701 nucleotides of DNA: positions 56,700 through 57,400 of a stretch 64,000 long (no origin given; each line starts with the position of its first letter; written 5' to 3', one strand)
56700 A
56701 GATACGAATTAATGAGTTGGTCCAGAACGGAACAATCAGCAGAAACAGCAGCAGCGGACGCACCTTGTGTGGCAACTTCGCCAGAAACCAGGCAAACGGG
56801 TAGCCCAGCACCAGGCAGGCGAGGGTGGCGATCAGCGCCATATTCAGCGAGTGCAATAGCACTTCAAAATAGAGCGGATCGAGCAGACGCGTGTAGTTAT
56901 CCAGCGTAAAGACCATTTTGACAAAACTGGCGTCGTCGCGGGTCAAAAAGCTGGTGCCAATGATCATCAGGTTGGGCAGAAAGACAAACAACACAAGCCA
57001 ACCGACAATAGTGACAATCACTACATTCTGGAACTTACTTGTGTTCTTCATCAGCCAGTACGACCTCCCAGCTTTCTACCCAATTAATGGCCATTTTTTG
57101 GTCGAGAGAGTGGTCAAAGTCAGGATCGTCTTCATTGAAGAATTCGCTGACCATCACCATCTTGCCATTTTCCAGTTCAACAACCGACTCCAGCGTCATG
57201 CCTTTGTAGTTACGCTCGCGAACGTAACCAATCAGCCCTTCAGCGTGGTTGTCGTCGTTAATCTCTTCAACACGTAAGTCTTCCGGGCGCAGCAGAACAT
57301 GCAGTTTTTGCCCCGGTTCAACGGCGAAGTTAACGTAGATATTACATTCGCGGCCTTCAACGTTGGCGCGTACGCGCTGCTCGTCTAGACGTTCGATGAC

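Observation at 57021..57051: potB start is ambiguous (GTG 57021 versus ATG 57051)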

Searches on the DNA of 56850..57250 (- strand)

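Call 3: search_dna_similar(query=window:56850-57250:-, collection=ecoli_genomes, mode=near, max_rows=20, rows=spread)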
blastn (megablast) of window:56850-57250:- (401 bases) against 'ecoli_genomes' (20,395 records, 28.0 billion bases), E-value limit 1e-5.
Records with a match: 5428; places in all: 5431; records where one place covers at least 80% of the query: 5427.
Genomes with a match: 5426 of 5426; with a place that covers at least 80% of the query: 5425. Places per genome that has any: lowest 1, median 1, highest 2. On chromosomes: 5420 places; on plasmids: 11.
Best place of each record, by identity: >=99% 5412; 95-99% 16.
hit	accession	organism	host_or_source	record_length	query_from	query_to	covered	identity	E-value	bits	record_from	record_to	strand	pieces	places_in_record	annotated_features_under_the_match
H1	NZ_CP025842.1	Escherichia coli strain 720632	Homo sapiens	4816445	1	401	100%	100.0%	0e+0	741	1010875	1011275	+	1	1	potA: spermidine/putrescine ABC transporter ATP-binding protein PotA | potB: spermidine/putrescine ABC transporter permease PotB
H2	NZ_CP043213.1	Escherichia coli O16:H48 strain CV601gfp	missing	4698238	1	401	100%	100.0%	0e+0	741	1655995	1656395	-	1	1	potA: spermidine/putrescine ABC transporter ATP-binding protein PotA | potB: spermidine/putrescine ABC transporter permease PotB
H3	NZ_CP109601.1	Escherichia coli strain TL-14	Bovine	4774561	1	401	100%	100.0%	0e+0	741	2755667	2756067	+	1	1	potA: spermidine/putrescine ABC transporter ATP-binding protein PotA | potB: spermidine/putrescine ABC transporter permease PotB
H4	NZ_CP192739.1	Escherichia coli strain TUM22761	Laboratory developed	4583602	1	401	100%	100.0%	0e+0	741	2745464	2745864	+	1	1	potA: spermidine/putrescine ABC transporter ATP-binding protein PotA | potB: spermidine/putrescine ABC transporter permease PotB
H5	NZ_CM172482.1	Escherichia coli strain GZ2408P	Columba livia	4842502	1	401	100%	100.0%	0e+0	741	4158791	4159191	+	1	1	potA: spermidine/putrescine ABC transporter ATP-binding protein PotA | potB: spermidine/putrescine ABC transporter permease PotB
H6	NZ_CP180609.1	Escherichia coli strain PS1Phumofeces1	Homo sapiens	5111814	1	401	100%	99.8%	0e+0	736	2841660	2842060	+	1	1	potA: spermidine/putrescine ABC transporter ATP-binding protein PotA | potB: spermidine/putrescine ABC transporter permease PotB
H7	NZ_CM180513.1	Escherichia coli strain E54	Homo sapiens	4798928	1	401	100%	99.8%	0e+0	736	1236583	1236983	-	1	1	potA: spermidine/putrescine ABC transporter ATP-binding protein PotA | potB: spermidine/putrescine ABC transporter permease PotB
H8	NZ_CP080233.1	Escherichia coli O139:H1 strain P15-25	Sus scrofa domesticus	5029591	1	401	100%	99.5%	0e+0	730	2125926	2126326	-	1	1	potA: spermidine/putrescine ABC transporter ATP-binding protein PotA | potB: spermidine/putrescine ABC transporter permease PotB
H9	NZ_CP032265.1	Escherichia coli strain AR_0089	missing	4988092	1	401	100%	99.3%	0e+0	725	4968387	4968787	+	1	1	potA: spermidine/putrescine ABC transporter ATP-binding protein PotA | potB: spermidine/putrescine ABC transporter permease PotB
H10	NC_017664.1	Escherichia coli W strain W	-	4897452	1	401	100%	99.3%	0e+0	725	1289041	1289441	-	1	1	potA: spermidine/putrescine ABC transporter ATP-binding protein PotA | potB: spermidine/putrescine ABC transporter permease PotB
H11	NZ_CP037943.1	Escherichia coli strain CFSAN027343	Homo sapiens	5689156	1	401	100%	99.3%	0e+0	725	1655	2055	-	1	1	potA: spermidine/putrescine ABC transporter ATP-binding protein PotA | potB: spermidine/putrescine ABC transporter permease PotB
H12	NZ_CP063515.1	Escherichia coli strain EH01-18-04-A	Homo sapiens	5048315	1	401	100%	99.3%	0e+0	725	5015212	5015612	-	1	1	potA: spermidine/putrescine ABC transporter ATP-binding protein PotA | potB: spermidine/putrescine ABC transporter permease PotB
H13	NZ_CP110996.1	Escherichia coli strain XYEH3783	Homo sapiens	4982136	1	401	100%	99.3%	0e+0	725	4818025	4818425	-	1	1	potA: spermidine/putrescine ABC transporter ATP-binding protein PotA | potB: spermidine/putrescine ABC transporter permease PotB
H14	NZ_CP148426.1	Escherichia coli strain Z1323CEC0014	Chicken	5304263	1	401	100%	99.3%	0e+0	725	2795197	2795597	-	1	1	potA: spermidine/putrescine ABC transporter ATP-binding protein PotA | potB: spermidine/putrescine ABC transporter permease PotB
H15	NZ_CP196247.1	Escherichia coli strain AH21G053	Homo sapiens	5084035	1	401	100%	99.3%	0e+0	725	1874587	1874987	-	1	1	potA: spermidine/putrescine ABC transporter ATP-binding protein PotA | potB: spermidine/putrescine ABC transporter permease PotB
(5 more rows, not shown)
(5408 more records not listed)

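Call 6: get_annotated_region(hit=H2, flank=1500)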
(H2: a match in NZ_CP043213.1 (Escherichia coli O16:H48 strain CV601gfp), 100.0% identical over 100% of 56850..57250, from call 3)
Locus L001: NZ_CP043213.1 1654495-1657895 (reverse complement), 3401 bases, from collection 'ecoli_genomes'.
description: Escherichia coli O16:H48 strain CV601gfp chromosome, complete genome
organism: Escherichia coli O16:H48 strain CV601gfp (NCBI taxid 2605619)
replicon: chromosome; assembly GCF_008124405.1
host: -; source: missing; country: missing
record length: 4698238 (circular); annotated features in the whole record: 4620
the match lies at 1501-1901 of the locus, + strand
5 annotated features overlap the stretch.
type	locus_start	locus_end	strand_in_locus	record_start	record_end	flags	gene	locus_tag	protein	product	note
CDS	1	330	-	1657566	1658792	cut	pepT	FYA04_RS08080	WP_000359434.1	peptidase T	-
CDS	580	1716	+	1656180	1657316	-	potA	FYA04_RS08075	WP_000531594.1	spermidine/putrescine ABC transporter ATP-binding protein PotA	-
CDS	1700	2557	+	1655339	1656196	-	potB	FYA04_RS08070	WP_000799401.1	spermidine/putrescine ABC transporter permease PotB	-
CDS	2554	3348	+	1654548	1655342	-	potC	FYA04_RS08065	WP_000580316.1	spermidine/putrescine ABC transporter permease PotC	-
CDS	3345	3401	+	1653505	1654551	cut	potD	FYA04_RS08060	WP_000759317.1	spermidine/putrescine ABC transporter substrate-binding protein PotD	-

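Call 7: get_annotated_region(hit=H10, flank=1500)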
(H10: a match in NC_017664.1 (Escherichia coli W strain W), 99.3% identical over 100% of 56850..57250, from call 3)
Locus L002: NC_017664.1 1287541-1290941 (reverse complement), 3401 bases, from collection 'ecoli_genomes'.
description: Escherichia coli W, complete sequence
organism: Escherichia coli W strain W (NCBI taxid 566546)
replicon: chromosome; assembly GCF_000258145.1
host: -; source: -; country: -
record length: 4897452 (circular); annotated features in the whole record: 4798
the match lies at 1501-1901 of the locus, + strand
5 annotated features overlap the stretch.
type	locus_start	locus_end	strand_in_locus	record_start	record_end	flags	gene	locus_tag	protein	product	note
CDS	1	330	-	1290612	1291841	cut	pepT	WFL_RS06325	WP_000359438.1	peptidase T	-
CDS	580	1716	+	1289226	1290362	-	potA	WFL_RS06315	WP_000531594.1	spermidine/putrescine ABC transporter ATP-binding protein PotA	-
CDS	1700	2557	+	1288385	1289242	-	potB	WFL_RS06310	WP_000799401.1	spermidine/putrescine ABC transporter permease PotB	-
CDS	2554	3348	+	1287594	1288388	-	potC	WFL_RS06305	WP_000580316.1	spermidine/putrescine ABC transporter permease PotC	-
CDS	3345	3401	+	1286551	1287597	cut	potD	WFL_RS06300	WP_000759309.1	spermidine/putrescine ABC transporter substrate-binding protein PotD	-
